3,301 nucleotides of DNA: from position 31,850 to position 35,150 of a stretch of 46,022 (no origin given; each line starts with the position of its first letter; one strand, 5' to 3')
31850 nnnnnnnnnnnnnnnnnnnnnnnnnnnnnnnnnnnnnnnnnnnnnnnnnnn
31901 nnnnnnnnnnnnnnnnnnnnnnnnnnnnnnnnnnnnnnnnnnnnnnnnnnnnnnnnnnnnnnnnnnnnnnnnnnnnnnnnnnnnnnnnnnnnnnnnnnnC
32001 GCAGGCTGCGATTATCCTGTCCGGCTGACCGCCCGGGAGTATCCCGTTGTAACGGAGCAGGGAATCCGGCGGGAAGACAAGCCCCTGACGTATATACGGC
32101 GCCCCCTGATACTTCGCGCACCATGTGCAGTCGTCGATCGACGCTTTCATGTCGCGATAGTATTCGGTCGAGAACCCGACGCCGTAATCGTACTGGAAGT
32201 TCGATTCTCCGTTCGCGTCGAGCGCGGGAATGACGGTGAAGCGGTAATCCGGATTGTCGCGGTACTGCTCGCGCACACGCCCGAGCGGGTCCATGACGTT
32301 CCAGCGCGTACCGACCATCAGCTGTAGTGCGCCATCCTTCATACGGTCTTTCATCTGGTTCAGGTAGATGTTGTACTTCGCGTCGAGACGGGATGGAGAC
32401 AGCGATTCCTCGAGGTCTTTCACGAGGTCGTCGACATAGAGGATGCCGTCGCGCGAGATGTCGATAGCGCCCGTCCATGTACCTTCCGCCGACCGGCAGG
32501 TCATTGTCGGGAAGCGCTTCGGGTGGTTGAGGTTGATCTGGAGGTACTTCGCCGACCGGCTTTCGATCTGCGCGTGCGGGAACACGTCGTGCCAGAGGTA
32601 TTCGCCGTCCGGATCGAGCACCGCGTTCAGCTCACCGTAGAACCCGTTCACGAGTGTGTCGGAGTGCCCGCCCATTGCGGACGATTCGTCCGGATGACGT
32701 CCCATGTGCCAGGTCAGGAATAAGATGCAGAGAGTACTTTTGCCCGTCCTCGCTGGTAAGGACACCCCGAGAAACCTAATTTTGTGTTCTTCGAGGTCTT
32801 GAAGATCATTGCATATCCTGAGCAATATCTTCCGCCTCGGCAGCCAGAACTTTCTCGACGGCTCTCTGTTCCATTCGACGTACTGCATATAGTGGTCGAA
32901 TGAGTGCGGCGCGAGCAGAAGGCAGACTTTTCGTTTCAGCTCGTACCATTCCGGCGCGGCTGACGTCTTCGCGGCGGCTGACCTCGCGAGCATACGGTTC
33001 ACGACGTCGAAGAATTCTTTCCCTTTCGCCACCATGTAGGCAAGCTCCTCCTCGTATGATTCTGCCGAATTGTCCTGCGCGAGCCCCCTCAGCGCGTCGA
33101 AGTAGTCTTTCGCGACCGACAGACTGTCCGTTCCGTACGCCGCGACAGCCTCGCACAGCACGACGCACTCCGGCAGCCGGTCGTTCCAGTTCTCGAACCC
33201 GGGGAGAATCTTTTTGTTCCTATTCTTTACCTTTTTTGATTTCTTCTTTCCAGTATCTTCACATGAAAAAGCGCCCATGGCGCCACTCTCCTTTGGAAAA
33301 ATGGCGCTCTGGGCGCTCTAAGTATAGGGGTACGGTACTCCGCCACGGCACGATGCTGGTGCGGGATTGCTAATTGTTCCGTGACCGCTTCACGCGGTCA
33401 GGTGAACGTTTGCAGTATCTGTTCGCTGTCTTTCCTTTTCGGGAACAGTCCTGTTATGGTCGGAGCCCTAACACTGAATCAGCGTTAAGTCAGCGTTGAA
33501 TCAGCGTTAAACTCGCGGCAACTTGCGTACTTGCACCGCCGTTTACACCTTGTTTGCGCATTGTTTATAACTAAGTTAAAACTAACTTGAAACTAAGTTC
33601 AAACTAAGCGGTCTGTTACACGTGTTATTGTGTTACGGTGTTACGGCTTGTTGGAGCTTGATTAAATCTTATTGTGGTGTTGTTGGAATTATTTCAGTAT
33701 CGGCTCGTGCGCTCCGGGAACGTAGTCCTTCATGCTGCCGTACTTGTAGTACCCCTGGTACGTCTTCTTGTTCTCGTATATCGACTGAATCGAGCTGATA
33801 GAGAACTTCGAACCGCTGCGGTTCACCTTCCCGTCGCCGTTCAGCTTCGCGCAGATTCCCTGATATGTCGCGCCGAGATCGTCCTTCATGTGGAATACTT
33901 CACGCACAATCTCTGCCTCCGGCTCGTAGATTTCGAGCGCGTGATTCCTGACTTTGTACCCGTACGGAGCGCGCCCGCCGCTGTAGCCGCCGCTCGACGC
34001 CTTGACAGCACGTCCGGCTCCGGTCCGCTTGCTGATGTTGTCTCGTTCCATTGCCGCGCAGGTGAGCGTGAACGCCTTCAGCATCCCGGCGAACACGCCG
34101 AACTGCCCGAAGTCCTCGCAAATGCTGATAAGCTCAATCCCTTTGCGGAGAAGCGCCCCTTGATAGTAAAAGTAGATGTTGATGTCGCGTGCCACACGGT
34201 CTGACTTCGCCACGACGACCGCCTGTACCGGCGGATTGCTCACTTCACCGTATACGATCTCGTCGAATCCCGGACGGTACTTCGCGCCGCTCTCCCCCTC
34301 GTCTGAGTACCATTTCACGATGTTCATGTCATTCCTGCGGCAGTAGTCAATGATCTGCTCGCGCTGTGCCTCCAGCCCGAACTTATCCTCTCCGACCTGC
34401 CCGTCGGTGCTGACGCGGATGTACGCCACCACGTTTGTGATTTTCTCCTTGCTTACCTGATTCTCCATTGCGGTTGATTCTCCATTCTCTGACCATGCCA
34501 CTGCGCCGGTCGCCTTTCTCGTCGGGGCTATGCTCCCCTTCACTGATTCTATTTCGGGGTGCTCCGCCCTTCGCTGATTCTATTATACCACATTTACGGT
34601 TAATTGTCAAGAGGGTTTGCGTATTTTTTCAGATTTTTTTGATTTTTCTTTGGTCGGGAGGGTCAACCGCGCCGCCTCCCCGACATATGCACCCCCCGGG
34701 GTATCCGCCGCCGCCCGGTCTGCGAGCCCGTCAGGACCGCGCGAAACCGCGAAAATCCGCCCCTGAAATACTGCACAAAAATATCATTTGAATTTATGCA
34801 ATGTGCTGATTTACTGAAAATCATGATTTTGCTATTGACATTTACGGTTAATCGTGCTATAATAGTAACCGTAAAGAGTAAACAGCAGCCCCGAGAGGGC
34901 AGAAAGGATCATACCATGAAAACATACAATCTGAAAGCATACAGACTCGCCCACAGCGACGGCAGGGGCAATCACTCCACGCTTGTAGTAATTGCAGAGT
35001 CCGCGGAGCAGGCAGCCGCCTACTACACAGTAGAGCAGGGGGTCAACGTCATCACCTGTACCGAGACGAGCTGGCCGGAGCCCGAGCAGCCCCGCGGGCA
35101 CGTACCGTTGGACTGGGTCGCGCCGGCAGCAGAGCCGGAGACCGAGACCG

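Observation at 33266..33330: Recurring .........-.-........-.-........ element at three transcript leaders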

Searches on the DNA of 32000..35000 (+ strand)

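Call 6: search_dna_similar(query=window:32000-35000:+, collection=phages, mode=near)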
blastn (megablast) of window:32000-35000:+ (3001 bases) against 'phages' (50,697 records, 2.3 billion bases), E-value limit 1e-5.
Records with a match: 1; places in all: 1; records where one place covers at least 80% of the query: 1.
Best place of each record, by identity: 90-95% 1.
By first word of the organism name: Bacteriophage 1.
By host as written in the record: - 1.
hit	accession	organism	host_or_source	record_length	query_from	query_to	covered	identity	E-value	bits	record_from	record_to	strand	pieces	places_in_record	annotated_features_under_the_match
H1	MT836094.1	Bacteriophage sp.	human fecal samples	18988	1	2887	95%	93.1%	0e+0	4189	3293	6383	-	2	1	record has no annotation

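Call 13: get_annotated_region(hit=H1, flank=8000)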
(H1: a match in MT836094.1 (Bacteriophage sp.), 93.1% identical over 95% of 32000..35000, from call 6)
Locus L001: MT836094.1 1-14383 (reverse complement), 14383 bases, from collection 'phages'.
description: UNVERIFIED: Bacteriophage sp. clone scaffold_1394 genomic sequence.
organism: Bacteriophage sp. (NCBI taxid 38018)
taxonomy: Viruses
host: -; source: human fecal samples; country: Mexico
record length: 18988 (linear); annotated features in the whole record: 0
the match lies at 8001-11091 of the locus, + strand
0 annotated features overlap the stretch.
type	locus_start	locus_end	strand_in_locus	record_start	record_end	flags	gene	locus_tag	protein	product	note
